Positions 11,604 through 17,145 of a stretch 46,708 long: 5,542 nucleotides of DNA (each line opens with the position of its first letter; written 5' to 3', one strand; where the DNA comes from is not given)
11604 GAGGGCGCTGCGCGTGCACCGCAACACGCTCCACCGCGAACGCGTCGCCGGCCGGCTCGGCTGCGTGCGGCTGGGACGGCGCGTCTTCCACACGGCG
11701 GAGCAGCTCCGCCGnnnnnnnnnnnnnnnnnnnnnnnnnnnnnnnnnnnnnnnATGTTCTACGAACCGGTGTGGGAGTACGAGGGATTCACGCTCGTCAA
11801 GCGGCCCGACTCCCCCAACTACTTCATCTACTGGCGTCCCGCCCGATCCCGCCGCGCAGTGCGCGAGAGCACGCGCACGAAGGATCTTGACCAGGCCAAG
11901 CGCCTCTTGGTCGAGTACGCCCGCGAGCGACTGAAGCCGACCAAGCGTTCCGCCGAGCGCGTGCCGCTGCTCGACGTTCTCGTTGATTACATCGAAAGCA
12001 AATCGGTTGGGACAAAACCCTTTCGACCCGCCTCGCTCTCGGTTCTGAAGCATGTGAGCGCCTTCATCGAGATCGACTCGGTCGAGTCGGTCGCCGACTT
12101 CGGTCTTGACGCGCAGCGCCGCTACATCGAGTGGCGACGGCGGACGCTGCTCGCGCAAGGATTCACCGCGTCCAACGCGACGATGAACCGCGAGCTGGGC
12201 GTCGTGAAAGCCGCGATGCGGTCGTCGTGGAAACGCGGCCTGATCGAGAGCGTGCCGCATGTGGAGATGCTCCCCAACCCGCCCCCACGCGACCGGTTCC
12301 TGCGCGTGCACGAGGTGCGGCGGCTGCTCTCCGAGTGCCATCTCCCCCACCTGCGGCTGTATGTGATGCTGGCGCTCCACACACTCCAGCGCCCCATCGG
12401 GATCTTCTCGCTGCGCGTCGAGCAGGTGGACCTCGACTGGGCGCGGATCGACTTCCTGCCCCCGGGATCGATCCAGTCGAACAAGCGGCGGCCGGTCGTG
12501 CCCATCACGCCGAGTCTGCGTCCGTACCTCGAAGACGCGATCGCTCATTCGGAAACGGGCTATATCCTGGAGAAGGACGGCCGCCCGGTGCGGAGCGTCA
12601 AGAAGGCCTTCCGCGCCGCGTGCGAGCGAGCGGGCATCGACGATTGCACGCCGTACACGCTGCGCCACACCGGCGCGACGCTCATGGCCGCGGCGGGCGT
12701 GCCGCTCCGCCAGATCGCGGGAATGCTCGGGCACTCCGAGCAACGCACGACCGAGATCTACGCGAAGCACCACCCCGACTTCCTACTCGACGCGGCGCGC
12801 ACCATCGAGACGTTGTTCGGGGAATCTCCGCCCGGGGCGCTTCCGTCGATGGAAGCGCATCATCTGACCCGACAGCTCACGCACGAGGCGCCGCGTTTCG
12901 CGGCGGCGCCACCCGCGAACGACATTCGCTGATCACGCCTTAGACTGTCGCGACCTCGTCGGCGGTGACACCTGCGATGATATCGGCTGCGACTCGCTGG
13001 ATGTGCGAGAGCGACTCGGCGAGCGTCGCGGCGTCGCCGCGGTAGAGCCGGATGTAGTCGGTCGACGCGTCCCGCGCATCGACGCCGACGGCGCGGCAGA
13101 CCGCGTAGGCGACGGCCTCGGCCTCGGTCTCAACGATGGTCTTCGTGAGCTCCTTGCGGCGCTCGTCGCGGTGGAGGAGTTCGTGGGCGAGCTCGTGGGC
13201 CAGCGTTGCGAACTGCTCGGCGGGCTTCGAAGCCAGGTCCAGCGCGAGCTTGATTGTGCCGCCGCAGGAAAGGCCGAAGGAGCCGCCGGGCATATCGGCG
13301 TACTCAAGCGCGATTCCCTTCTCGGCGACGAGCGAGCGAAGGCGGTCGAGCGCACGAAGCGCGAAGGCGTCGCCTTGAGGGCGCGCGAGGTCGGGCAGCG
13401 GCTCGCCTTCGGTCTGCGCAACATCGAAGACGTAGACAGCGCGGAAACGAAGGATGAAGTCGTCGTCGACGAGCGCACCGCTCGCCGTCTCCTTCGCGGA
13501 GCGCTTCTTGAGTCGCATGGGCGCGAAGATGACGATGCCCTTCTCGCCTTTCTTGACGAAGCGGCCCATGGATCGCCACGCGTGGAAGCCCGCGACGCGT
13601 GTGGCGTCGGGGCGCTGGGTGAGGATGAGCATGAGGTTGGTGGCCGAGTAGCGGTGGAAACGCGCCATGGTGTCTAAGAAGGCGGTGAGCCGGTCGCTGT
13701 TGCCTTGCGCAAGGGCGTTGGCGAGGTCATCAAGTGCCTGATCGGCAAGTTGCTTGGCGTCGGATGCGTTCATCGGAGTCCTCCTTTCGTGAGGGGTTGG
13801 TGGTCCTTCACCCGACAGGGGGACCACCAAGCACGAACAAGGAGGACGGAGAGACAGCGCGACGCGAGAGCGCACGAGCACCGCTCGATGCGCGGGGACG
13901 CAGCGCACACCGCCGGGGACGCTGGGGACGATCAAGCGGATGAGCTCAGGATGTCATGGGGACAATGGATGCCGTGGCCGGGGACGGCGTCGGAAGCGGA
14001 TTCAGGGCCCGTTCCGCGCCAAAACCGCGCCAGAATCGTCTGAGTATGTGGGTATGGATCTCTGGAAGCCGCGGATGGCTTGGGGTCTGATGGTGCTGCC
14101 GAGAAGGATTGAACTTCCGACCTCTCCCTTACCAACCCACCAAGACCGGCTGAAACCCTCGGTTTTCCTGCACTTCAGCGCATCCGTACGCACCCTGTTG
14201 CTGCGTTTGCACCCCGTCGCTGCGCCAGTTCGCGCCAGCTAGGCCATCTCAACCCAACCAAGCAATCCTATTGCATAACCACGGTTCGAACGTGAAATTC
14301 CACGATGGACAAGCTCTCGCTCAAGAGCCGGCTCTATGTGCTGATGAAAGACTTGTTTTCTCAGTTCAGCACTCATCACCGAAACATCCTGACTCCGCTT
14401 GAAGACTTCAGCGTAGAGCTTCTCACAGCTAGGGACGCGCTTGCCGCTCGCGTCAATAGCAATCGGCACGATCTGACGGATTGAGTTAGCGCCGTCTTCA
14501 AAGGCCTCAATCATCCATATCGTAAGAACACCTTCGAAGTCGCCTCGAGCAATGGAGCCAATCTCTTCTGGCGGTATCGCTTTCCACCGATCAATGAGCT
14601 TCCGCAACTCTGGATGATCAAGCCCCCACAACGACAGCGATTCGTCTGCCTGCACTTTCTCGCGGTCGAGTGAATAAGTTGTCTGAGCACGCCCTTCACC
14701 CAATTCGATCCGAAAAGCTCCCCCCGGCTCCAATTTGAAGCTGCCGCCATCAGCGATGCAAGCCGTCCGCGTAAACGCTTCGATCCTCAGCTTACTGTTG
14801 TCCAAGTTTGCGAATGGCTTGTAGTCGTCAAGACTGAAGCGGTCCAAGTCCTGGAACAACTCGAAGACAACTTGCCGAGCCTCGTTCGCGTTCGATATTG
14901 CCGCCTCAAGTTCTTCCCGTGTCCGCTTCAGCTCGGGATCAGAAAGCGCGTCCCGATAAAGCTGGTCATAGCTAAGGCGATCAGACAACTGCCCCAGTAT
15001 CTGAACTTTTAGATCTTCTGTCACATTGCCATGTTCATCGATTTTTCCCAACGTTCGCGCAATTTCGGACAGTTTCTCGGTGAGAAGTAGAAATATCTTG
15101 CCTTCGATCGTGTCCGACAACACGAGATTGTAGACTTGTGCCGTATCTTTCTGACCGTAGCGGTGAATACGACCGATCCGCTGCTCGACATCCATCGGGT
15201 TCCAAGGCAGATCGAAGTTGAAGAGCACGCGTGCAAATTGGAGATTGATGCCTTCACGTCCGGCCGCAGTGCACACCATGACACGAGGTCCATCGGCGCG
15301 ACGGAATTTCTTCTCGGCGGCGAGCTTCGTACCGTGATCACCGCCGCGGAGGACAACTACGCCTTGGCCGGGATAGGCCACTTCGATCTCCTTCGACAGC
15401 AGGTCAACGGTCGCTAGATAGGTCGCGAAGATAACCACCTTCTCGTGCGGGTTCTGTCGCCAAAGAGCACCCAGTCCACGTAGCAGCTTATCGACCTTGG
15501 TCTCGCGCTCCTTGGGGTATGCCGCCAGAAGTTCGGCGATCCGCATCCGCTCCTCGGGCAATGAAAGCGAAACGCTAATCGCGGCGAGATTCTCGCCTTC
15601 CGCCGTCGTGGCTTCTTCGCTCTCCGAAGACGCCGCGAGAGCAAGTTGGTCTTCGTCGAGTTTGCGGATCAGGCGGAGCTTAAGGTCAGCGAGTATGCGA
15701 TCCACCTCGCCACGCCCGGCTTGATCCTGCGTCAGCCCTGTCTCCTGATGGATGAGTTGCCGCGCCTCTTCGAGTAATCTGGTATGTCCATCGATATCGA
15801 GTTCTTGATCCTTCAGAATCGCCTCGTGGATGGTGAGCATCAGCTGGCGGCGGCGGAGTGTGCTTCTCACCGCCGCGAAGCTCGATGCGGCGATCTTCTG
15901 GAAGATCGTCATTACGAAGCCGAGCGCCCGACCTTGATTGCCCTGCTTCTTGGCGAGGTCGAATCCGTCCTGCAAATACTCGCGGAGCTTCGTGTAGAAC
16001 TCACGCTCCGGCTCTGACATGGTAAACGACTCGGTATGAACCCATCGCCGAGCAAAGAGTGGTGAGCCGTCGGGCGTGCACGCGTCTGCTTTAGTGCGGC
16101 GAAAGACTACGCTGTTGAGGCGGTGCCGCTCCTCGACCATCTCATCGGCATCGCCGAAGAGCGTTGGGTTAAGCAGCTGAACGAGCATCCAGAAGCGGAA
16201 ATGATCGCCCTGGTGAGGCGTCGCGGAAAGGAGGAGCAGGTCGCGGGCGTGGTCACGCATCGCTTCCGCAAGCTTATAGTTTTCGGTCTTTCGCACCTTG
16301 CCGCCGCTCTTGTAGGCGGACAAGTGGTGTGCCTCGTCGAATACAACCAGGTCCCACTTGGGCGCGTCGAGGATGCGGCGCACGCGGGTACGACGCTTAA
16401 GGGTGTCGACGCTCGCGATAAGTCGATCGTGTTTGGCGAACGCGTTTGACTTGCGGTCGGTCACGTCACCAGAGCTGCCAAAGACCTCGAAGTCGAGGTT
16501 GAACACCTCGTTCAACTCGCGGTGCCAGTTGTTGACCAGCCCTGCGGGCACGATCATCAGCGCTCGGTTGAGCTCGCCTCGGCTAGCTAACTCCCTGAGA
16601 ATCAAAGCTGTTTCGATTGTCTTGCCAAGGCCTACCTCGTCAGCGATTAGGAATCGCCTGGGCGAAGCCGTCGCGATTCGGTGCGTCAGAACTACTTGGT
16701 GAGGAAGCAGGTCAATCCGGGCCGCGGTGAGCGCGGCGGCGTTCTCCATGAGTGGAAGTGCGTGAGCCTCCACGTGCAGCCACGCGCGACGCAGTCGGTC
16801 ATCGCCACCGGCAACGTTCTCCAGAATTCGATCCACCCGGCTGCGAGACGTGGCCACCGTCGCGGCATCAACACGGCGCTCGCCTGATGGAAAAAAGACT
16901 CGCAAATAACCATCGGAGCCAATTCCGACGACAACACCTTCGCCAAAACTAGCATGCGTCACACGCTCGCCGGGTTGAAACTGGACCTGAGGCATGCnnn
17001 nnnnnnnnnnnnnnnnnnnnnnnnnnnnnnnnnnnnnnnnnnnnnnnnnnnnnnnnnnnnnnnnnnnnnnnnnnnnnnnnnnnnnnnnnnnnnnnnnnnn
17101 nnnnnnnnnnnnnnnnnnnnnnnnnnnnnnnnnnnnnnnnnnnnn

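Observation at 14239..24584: Compact five-gene BREX-type-3-like operon: DUF499 ATPase, short PglZ, DUF1156 methyltransferase, small protein, SNF2 helicase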

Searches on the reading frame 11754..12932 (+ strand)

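Call 42: search_protein_families(library=pfam, proteins=[window:11754-12932:+], max_evalue=0.001)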
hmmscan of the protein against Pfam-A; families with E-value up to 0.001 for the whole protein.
window:11754-12932:+ (392 aa): 1 family
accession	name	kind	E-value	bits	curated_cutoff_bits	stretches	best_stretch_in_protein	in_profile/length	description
PF00589.27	Phage_integrase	-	4.7e-21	75.8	27.1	1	182-340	2-169/172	Phage integrase family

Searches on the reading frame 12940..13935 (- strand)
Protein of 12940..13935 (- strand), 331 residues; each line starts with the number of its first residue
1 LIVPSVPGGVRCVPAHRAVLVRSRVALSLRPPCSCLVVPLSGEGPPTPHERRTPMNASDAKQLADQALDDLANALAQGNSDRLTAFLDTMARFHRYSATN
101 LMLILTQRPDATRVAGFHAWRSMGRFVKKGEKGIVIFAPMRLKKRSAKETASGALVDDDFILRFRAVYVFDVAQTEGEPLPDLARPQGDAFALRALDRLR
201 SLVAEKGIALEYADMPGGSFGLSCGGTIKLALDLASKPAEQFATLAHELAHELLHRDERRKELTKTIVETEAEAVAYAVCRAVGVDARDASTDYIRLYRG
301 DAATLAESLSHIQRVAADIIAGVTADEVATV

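Call 42: search_protein_families(library=pfam, proteins=[window:12940-13935:-], max_evalue=0.001)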
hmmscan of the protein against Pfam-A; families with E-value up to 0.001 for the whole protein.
window:12940-13935:- (331 aa): 2 families
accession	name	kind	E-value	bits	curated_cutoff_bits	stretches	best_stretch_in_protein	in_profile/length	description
PF08401.16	ArdcN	-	6.9e-10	39.6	22.6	1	83-170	31-123/123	N-terminal domain of anti-restriction factor ArdC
PF06114.19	Peptidase_M78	-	8e-05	22.9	22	1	234-280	35-86/123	IrrE N-terminal-like domain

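Call 74: search_protein_families(library=padloc, proteins=[window:12940-13935:-], max_evalue=0.0001)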
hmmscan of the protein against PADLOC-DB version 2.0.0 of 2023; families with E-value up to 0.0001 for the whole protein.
window:12940-13935:- (331 aa): 0 families

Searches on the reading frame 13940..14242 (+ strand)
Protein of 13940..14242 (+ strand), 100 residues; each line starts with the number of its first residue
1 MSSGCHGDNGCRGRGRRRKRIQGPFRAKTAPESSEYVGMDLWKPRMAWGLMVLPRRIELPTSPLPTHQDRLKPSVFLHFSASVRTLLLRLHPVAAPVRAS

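Call 42: search_protein_families(library=pfam, proteins=[window:13940-14242:+], max_evalue=0.001)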
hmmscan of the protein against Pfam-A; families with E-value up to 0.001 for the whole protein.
window:13940-14242:+ (100 aa): 0 families

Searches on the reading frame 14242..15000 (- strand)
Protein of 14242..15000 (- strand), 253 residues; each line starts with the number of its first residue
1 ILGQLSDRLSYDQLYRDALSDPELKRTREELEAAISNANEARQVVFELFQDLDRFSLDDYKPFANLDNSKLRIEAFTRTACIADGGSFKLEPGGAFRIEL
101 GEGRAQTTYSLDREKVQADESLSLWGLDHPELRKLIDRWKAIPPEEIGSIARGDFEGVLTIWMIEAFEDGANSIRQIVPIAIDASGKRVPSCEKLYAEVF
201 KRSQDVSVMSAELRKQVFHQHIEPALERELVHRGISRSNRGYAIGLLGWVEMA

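Call 71: search_protein_families(library=pfam, proteins=[window:14242-15000:-], max_evalue=10)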
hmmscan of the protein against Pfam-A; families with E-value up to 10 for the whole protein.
window:14242-15000:- (253 aa): 1 family
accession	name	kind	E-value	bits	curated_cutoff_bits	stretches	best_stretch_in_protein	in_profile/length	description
PF06427.17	UDP-g_GGTase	-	0.19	12.2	26.2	1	83-117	35-70/108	UDP-glucose:Glycoprotein Glucosyltransferase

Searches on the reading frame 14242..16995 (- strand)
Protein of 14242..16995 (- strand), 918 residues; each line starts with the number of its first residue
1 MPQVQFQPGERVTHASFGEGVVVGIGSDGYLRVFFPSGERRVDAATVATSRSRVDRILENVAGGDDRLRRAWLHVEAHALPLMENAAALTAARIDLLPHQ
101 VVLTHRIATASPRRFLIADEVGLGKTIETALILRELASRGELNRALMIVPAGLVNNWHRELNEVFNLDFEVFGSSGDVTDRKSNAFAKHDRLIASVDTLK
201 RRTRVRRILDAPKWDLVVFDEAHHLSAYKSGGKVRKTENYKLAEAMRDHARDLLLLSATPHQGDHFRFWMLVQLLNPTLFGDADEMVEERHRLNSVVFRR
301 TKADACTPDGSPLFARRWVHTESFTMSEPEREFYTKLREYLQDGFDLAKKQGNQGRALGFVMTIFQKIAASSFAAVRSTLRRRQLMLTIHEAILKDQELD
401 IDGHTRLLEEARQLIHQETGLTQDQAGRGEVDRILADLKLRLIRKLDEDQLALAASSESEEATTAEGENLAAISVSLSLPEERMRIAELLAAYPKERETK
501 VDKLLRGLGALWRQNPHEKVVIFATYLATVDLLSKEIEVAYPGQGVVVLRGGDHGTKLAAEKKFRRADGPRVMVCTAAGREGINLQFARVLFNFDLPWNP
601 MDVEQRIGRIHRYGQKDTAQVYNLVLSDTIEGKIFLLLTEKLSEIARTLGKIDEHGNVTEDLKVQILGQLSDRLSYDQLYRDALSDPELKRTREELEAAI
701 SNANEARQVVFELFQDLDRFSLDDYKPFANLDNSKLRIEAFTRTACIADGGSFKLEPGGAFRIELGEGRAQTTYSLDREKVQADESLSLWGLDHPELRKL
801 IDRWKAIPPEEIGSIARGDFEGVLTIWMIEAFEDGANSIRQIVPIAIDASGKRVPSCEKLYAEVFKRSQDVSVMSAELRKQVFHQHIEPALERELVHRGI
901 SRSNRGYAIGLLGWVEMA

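Call 5: search_protein_families(library=pfam, proteins=[window:14242-16995:-], max_evalue=0.01)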
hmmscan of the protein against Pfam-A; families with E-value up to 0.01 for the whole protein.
window:14242-16995:- (918 aa): 6 families
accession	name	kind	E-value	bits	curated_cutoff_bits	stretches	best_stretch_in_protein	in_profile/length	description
PF00176.29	SNF2-rel_dom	-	3.5e-21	76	24.9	1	115-290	20-193/290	SNF2-related domain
PF00271.37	Helicase_C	-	1.8e-17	64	23.5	1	501-614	3-110/110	Helicase conserved C-terminal domain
PF04851.21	ResIII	-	2.3e-12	47.6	22.5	1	95-261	3-163/164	Type III restriction enzyme, res subunit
PF00270.35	DEAD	-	3.7e-10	40.2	26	1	111-261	13-161/167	DEAD/DEAH box helicase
PF13872.12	AAA_34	-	6e-06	25.8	27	1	110-250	58-212/306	P-loop containing NTP hydrolase pore-1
PF09848.15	SLFN-g3_helicase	-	0.0018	18.1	24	1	121-250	10-114/354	Schlafen group 3, DNA/RNA helicase domain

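Call 6: search_protein_families(library=padloc, proteins=[window:14242-16995:-], max_evalue=0.01)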
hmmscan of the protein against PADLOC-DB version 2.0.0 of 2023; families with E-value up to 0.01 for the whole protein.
window:14242-16995:- (918 aa): 53 families (the best 25 are shown)
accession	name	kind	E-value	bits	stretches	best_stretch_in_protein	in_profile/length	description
PDLC02500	BrxHI|BrxHII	-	1.2e-99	333.2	2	94-402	89-413/933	BrxHI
PDLC00659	HmaA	-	4.6e-97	324.1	1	83-707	92-694/1176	SNF2 helicase / DEAD-box helicase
PDLC02504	BrxHI|BrxHII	-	5.4e-76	254.3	2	91-391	105-402/971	BrxHII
PDLC02621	DrmD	-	1.5e-73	246.6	1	108-708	133-717/1040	DrmD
PDLC02634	DrmD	-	1.2e-70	236.4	2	88-437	84-429/900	DrmD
PDLC02620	DrmD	-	1.3e-69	233.3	2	87-390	91-395/1060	DrmD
PDLC02623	DrmD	-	4.2e-59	198.3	1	47-698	54-710/1040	DrmD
PDLC02840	DpdE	-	2.5e-54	183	2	88-294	152-335/1091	DpdE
PDLC02619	DrmD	-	1.7e-52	176.6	2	88-381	25-317/872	DrmD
PDLC02572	DrmA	-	1.4e-50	170.2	2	114-388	137-423/1043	DrmA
PDLC02632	DrmD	-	8.5e-50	167.9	2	114-385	142-423/662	DrmD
PDLC02843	DpdE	-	2.7e-44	149.4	2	85-298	148-340/1091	DpdE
PDLC02633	DrmD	-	3.3e-42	142.5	1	111-617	140-632/839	DrmD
PDLC02846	DpdE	-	6.8e-37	124.9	2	87-284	154-346/1034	DpdE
PDLC02844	DpdE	-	1.3e-35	120.7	2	87-283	145-328/1074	DpdE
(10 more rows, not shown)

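Call 7: search_protein_families(library=ncbifam, proteins=[window:14242-16995:-], max_evalue=0.01)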
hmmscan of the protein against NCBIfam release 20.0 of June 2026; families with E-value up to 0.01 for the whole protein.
window:14242-16995:- (918 aa): 16 families
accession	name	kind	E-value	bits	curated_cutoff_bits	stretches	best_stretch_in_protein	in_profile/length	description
NF038317.1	DISARM_DrmD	equivalog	1.8e-87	294.7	610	1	110-699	122-690/1021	DISARM system SNF2-like helicase DrmD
NF041062.1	DpdE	equivalog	3.3e-64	217.4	500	2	85-286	143-322/1048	protein DpdE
NF003426.0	PRK04914.1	equivalog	1.9e-61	208.4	576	2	83-296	141-352/959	RNA polymerase-associated protein RapA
NF038318.1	DISARM_DrmD_b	equivalog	2.8e-52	178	950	2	88-381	22-314/868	DISARM system SNF2-like helicase DrmD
NF042964.1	phospholipD_antiphage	equivalog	1.6e-47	162.4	1100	2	455-654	637-831/895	phospholipase D-like domain-containing anti-phage protein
NF053675.1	pilus_reg_Snf2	equivalog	3.6e-23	81.6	1100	2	519-659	879-1018/1029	pilus expression-regulating Snf2 family helicase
NF058637.1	helic_SCO1167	equivalog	1.9e-22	79.2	1200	2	117-283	493-645/932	SCO1167/SCO6262 family helicase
NF041790.1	anti-phage_ZorD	equivalog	1e-10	40.3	1500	2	116-167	608-660/1035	type I Zorya anti-phage system protein ZorD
NF010337.0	PRK13766.1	equivalog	1.5e-10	39.9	610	2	109-224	27-143/781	Hef nuclease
NF053711.1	RNA_heli_RhlE1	exception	4.6e-06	25.7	750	1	510-655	237-373/434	RNA helicase RhlE1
NF045503.1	repair_heli_XPB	equivalog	3.2e-05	22.7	610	0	122-227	213-314/548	DNA repair helicase XPB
NF002340.1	PRK01297.1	equivalog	5.7e-05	22.1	564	1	506-619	238-349/372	ATP-dependent RNA helicase RhlB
TIGR04095.1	dnd_restrict_1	equivalog_domain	6.2e-05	22.2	600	1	121-243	33-163/451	DNA phosphorothioation system restriction enzyme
NF008394.0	PRK11192.1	equivalog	0.00028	19.9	507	1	509-619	239-347/441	ATP-dependent RNA helicase SrmB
TIGR01587.1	cas3_core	equivalog_domain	0.004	16.3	102.45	0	604-654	310-357/358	CRISPR-associated helicase Cas3'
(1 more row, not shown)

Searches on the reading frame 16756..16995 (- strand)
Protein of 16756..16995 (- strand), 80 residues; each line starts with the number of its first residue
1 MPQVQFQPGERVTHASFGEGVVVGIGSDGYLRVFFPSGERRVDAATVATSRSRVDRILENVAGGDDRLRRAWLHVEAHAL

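Call 71: search_protein_families(library=pfam, proteins=[window:16756-16995:-], max_evalue=10)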
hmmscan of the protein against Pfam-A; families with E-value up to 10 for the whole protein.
window:16756-16995:- (80 aa): 4 families
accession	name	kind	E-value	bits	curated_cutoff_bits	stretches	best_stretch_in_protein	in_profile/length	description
PF21196.3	PcrA_UvrD_tudor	-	0.0061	16.8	23.9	1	9-37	2-33/48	PcrA/UvrD tudor domain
PF18346.7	SH3_15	-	0.041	14.6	24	1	10-41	30-59/67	Mind bomb SH3 repeat domain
PF02559.22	CarD_TRCF_RID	-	0.06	13.9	23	1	6-35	1-37/57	CarD-like/TRCF RID domain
PF12341.14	Mcl1_mid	-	0.19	11.5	31.5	1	4-38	98-132/291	Minichromosome loss protein, Mcl1, middle region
